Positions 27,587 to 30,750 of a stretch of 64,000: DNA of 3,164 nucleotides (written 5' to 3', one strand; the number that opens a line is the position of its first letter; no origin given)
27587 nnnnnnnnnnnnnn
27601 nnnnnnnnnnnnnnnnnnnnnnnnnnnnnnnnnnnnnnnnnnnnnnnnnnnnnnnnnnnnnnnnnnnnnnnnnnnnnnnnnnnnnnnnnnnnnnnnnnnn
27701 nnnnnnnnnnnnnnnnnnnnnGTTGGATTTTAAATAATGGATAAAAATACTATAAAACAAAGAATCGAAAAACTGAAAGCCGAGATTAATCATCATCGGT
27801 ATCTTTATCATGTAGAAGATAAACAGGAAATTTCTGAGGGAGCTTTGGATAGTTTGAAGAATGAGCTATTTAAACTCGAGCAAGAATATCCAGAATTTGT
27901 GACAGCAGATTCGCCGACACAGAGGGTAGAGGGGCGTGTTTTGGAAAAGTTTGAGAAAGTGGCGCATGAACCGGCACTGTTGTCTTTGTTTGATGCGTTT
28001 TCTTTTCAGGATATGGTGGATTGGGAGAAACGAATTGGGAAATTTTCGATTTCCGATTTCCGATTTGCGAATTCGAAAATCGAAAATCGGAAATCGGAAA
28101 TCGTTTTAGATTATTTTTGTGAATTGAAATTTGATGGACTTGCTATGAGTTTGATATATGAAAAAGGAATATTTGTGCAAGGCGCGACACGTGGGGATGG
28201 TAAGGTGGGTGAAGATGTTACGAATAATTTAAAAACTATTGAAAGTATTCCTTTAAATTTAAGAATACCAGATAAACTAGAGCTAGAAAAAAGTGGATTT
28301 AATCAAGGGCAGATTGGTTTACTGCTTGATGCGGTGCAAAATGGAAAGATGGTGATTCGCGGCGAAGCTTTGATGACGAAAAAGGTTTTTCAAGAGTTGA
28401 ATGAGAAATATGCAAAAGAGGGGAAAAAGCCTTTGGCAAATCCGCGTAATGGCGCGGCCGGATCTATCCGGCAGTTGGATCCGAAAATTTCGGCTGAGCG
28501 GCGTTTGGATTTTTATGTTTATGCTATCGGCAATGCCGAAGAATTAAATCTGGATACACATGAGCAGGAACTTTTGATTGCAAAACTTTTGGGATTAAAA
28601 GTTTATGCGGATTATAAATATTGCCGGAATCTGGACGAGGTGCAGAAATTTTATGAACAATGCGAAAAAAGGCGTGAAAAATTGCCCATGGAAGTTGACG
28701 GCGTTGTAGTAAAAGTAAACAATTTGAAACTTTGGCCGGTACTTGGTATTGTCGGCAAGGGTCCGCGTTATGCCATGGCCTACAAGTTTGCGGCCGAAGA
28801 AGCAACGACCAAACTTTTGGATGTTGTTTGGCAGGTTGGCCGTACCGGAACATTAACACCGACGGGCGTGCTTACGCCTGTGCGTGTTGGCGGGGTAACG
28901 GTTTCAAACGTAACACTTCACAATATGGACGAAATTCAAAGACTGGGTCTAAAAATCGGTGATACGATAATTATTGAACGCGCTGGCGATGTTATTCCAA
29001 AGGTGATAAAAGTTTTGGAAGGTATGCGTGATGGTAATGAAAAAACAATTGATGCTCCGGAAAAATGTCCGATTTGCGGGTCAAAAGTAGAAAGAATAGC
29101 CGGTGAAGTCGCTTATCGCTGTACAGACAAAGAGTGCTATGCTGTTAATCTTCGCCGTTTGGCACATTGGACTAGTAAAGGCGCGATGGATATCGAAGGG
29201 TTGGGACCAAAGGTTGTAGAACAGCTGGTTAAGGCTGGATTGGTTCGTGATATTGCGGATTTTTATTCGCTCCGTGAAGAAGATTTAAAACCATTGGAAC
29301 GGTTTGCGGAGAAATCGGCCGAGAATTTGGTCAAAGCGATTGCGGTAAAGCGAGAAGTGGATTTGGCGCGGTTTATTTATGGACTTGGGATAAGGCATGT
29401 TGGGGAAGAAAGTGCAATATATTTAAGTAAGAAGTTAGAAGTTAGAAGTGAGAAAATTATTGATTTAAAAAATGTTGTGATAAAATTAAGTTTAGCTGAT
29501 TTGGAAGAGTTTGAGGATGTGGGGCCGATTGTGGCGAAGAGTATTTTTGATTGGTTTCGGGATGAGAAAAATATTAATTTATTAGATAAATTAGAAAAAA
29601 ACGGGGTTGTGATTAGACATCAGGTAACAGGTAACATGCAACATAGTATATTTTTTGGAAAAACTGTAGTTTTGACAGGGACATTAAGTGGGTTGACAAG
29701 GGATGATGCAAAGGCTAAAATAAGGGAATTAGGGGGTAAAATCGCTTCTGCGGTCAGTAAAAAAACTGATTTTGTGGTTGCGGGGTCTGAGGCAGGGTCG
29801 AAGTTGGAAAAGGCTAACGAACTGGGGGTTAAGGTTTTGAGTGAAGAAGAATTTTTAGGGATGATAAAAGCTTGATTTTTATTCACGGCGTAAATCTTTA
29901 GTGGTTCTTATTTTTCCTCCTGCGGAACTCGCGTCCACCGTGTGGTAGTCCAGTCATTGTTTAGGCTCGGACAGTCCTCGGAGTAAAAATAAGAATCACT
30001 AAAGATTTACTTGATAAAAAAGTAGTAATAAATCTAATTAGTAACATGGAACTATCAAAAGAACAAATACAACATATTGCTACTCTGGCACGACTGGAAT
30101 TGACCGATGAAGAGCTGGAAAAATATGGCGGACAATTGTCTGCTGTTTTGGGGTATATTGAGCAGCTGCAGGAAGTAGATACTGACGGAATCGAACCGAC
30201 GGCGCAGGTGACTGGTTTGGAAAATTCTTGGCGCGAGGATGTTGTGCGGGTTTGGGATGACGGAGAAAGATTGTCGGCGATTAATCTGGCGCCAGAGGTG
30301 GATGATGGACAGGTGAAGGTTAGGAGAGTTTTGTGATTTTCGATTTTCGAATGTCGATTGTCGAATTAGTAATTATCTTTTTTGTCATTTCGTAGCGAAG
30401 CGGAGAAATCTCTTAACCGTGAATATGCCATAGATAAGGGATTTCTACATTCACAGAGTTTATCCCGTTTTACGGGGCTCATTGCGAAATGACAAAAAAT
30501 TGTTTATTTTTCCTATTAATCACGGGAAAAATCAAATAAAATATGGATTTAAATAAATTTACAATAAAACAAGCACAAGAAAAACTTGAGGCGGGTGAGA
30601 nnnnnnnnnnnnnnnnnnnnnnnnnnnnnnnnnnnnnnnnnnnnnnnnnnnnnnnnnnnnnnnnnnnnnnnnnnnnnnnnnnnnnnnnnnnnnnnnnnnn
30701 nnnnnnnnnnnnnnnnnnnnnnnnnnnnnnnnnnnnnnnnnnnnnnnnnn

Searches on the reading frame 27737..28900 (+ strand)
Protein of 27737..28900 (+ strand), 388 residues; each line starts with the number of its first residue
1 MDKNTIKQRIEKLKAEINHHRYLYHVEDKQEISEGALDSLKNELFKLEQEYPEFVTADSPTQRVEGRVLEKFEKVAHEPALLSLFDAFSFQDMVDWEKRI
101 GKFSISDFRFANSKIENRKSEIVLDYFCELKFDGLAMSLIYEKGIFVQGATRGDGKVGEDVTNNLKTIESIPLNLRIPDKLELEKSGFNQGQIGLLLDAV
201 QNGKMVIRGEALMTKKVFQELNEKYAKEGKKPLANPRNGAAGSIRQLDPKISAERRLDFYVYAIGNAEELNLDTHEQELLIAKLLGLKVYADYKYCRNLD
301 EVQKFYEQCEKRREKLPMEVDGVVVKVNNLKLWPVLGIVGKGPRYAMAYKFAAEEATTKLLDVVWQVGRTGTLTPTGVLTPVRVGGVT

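Call 37: find_homologous_proteins(query=window:27737-28900:+)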
Query window:27737-28900:+ (388 aa): 8000 proteins with E <= 0.001 among 8000 candidates; the best 120 are listed.
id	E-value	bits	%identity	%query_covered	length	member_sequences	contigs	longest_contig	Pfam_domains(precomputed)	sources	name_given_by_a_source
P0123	4.2e-175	601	73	100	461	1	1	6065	PF03120.23,PF01653.24,PF03119.22,PF22745.3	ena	-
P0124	7.3e-156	537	66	100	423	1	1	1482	PF03120.23,PF01653.24,PF22745.3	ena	-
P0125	1.4e-149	517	62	100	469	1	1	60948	PF19866.5,PF03120.23,PF01653.24,PF22745.3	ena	-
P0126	2.4e-143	496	60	100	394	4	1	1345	PF03120.23,PF01653.24,PF22745.3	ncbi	ncbi:NAD-dependent DNA ligase LigA, partial [Candidatus Falkowbacteria bacterium CG_4_9_14_3_um_filt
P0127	1.0e-140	487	60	100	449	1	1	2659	PF03120.23,PF01653.24,PF03119.22,PF22745.3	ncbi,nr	ncbi:MAG: NAD-dependent DNA ligase LigA, partial [Candidatus Falkowbacteria bacterium]|nr:NAD-depend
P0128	4.6e-135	469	60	100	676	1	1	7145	PF12826.14,PF03120.23,PF14520.13,PF01653.24,PF00533.34,PF03119.22,PF22745.3,PF12738.14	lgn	-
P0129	1.2e-134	468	59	100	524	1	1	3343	PF03120.23,PF14520.13,PF01653.24,PF03119.22,PF22745.3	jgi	jgi:DNA ligase (NAD+)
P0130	2.0e-134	467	59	100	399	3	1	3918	PF03120.23,PF01653.24,PF22745.3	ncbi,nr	ncbi:NAD-dependent DNA ligase LigA, partial [Candidatus Parcubacteria bacterium]|nr:NAD-dependent DN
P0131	2.7e-134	466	58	100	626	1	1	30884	PF12826.14,PF03120.23,PF01653.24,PF03119.22,PF22745.3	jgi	jgi:DNA ligase (NAD+)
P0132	4.0e-132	459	59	100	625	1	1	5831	PF12826.14,PF03120.23,PF14520.13,PF01653.24,PF03119.22,PF22745.3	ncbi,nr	ncbi:MAG: NAD-dependent DNA ligase LigA, partial [bacterium]|nr:NAD-dependent DNA ligase LigA [bacte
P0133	2.9e-129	450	55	98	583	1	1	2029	PF03120.23,PF01653.24,PF22745.3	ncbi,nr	ncbi:MAG: NAD-dependent DNA ligase LigA, partial [Candidatus Falkowbacteria bacterium]|nr:NAD-depend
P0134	1.2e-128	448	55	100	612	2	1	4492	PF12826.14,PF03120.23,PF01653.24,PF03119.22,PF22745.3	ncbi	-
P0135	5.0e-128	446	58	100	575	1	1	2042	PF12826.14,PF03120.23,PF01653.24,PF22745.3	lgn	-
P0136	7.6e-128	445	57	100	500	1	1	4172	PF03120.23,PF01653.24,PF03119.22,PF22745.3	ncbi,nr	ncbi:NAD-dependent DNA ligase LigA, partial [Candidatus Falkowbacteria bacterium]|nr:NAD-dependent D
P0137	3.3e-127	443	56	100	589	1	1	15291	PF03120.23,PF01653.24,PF22745.3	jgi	jgi:DNA ligase (NAD+)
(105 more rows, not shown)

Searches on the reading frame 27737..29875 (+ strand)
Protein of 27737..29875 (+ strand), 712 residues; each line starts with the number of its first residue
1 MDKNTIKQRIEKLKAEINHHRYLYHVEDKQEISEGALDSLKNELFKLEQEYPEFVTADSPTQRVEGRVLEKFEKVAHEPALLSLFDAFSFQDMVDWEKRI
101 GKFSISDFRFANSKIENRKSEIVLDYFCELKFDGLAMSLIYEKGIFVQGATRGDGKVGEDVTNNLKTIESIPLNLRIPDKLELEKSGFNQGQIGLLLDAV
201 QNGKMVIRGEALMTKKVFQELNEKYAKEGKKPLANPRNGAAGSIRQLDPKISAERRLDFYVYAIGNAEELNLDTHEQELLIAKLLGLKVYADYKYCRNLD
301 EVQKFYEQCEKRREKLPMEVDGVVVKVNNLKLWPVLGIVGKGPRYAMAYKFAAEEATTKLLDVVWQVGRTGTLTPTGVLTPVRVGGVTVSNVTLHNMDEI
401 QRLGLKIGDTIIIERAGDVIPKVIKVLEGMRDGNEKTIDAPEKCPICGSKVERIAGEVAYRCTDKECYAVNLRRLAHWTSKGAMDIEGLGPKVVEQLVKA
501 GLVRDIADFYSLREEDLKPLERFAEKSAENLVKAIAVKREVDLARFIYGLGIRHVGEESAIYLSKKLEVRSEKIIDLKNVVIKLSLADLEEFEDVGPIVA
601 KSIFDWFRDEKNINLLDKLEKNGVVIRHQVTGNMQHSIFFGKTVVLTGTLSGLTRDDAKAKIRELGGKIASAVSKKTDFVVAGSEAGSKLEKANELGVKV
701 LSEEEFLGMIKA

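Call 13: search_protein_families(library=pfam, proteins=[window:27737-29875:+], max_evalue=0.01)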
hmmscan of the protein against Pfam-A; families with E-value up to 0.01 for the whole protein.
window:27737-29875:+ (712 aa): 8 families
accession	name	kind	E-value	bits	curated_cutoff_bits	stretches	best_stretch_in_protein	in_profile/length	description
PF01653.23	DNA_ligase_aden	-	6.1e-79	265.6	27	2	201-354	98-253/253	NAD-dependent DNA ligase adenylation domain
PF03120.22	DNA_ligase_OB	-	8.7e-32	109.3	32.9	1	357-434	1-78/79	NAD-dependent DNA ligase OB-fold domain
PF00533.33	BRCT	-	8.1e-17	61.7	21.3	1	636-709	3-77/78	BRCA1 C Terminus (BRCT) domain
PF12826.13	HHH_2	-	1.5e-13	51.1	27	1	545-615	1-63/64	Helix-hairpin-helix motif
PF03119.21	DNA_ligase_ZBD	-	1.2e-08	35.1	25.8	1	443-469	1-27/27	NAD-dependent DNA ligase C4 zinc finger domain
PF14520.12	HHH_5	-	7.9e-07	29.9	27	1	485-535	6-55/57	Helix-hairpin-helix domain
PF12738.14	PTCB-BRCT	-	1.1e-06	29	22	1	650-702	8-60/63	twin BRCT domain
PF22745.1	Nlig-Ia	-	3.3e-05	24.9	27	1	6-55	2-51/92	DNA ligase-like, N-terminal NAD+-binding domain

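Call 72: find_encoding_contigs(protein=window:27737-29875:+, flank=500, max_places=10)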
Protein window:27737-29875:+ (712 aa): 24 contigs read that carry it; 2 places shown.
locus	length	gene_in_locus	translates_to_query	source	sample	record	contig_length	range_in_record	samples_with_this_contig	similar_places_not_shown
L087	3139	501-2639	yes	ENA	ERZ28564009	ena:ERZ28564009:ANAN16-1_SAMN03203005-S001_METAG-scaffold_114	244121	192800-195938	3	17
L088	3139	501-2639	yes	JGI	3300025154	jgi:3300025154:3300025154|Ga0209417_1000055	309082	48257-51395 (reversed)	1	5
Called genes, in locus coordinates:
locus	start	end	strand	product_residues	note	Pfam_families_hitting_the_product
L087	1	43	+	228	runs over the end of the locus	PF03575:Peptidase_S51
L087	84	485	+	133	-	PF01814:Hemerythrin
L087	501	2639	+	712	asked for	PF22745:Nlig-Ia, PF01653:DNA_ligase_aden, PF14520:HHH_5 (faint), PF03120:OB_DNA_ligase, PF03119:DNA_ligase_ZBD, PF12826:HHH_2, PF00533:BRCT, PF12738:PTCB-BRCT (weak)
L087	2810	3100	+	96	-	PF02686:GatC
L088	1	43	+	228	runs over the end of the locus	PF03575:Peptidase_S51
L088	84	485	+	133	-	PF01814:Hemerythrin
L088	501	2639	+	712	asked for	PF22745:Nlig-Ia, PF01653:DNA_ligase_aden, PF14520:HHH_5 (faint), PF03120:OB_DNA_ligase, PF03119:DNA_ligase_ZBD, PF12826:HHH_2, PF00533:BRCT, PF12738:PTCB-BRCT (weak)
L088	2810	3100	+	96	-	PF02686:GatC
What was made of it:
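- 28040..28106 (+): Relative of the same repeat family: an imperfect heptamer palindrome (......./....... arms) in frame in NAD-dependent DNA ligase LigA, just upstream of the KxDG motif. It is probably an inert insertion rather than a switch. The exact LigA protein is found in 33 assembly blocks (call 72).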

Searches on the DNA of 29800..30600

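Call 87: search_rna_families(source=window, start=29800, end=30600, threshold=evalue, max_evalue=1)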
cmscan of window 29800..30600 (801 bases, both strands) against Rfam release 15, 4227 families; matches with E-value up to 1: 4.
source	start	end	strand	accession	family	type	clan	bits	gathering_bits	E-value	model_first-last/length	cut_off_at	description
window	29889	30011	+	RF04209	MIR7533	Gene; miRNA;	-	24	230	0.017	1-249/249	no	MIR7533 microRNA precursor family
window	29837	29931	+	RF00335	snoZ13_snr52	Gene; snRNA; snoRNA; CD-box;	-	20.8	47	0.51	1-101/101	no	Small nucleolar RNA Z13/snr52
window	30380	30499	+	RF04127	MIR8007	Gene; miRNA;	-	17.7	195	0.89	1-226/226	no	MIR8007 microRNA precursor family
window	29897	30003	-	RF04209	MIR7533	Gene; miRNA;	-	17.6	230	0.61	1-249/249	no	MIR7533 microRNA precursor family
